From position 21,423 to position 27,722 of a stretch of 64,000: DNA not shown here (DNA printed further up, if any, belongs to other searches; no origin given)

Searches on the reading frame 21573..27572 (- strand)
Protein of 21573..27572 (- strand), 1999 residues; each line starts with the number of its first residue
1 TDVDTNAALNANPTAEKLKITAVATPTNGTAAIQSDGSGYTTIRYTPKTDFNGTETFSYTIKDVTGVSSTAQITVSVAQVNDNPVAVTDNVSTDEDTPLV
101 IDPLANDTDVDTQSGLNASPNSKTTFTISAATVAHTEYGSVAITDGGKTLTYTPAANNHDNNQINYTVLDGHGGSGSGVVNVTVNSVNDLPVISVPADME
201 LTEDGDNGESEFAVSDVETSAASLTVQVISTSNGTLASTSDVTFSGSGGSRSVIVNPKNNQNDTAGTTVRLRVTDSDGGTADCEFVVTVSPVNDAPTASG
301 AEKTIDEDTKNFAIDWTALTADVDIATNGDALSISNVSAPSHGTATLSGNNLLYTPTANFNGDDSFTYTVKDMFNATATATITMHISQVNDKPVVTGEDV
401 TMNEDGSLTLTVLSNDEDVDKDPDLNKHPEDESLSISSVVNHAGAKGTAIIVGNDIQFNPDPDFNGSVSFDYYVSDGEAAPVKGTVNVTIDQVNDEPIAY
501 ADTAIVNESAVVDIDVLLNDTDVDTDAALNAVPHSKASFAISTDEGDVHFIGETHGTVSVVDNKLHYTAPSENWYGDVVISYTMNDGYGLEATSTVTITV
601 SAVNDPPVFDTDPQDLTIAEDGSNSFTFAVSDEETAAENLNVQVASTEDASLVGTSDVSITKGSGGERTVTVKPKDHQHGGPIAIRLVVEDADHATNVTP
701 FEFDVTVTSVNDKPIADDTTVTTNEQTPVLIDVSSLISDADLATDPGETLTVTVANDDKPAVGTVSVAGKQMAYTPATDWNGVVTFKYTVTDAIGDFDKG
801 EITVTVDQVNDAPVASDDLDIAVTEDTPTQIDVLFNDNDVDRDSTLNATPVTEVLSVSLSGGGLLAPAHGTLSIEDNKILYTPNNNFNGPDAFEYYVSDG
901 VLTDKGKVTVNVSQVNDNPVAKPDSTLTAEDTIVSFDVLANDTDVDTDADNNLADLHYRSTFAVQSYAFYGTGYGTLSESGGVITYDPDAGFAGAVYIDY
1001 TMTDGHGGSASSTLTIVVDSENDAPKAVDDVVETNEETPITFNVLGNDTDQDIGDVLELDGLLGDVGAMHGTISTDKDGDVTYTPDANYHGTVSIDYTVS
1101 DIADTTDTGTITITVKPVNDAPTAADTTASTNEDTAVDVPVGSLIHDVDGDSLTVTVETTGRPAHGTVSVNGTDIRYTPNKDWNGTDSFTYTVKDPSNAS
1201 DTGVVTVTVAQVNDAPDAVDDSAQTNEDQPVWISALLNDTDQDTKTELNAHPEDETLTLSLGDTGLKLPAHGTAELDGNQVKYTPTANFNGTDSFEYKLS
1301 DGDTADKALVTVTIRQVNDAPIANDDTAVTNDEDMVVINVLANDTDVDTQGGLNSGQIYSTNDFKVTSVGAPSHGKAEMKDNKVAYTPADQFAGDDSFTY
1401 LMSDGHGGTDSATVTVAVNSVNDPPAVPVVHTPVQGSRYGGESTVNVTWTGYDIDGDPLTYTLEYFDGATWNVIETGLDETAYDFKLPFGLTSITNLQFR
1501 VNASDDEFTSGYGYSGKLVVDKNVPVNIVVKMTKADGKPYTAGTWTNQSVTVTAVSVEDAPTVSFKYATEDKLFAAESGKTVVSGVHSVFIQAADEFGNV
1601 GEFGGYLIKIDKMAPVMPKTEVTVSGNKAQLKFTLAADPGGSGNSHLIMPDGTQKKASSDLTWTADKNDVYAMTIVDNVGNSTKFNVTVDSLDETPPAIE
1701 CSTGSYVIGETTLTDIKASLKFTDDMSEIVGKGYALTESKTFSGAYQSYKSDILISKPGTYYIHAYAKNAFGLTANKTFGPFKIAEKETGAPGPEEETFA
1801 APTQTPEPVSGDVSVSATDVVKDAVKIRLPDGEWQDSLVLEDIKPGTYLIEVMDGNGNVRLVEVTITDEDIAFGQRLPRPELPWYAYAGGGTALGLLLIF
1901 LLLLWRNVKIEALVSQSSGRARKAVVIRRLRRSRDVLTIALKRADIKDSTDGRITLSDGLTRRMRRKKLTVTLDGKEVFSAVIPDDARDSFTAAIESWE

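Call 90: search_protein_families(library=pfam, proteins=[window:21573-27572:-], max_evalue=1)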
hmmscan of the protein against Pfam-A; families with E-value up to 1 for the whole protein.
window:21573-27572:- (1999 aa): 6 families
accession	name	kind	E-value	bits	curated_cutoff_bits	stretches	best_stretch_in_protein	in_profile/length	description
PF17963.7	Big_9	-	1.6e-201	654.3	23.6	14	1119-1208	1-89/89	Bacterial Ig domain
PF17803.7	Cadherin_4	-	4.7e-132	431.1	25.1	14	1110-1174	2-66/71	Bacterial cadherin-like domain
PF17892.7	Cadherin_5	-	5.9e-129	420.9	26.5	12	1022-1116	2-98/98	Cadherin-like domain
PF16184.11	Cadherin_3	-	2e-06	28.2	25.5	1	1236-1311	23-103/106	Cadherin-like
PF06832.18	BiPBP_C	-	0.051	13.9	26.8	0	1629-1685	31-88/90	Penicillin-Binding Protein C-terminus Family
PF17952.6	Cas6_N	-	0.23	12.2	27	0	596-643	47-94/115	Cas6 N-terminal domain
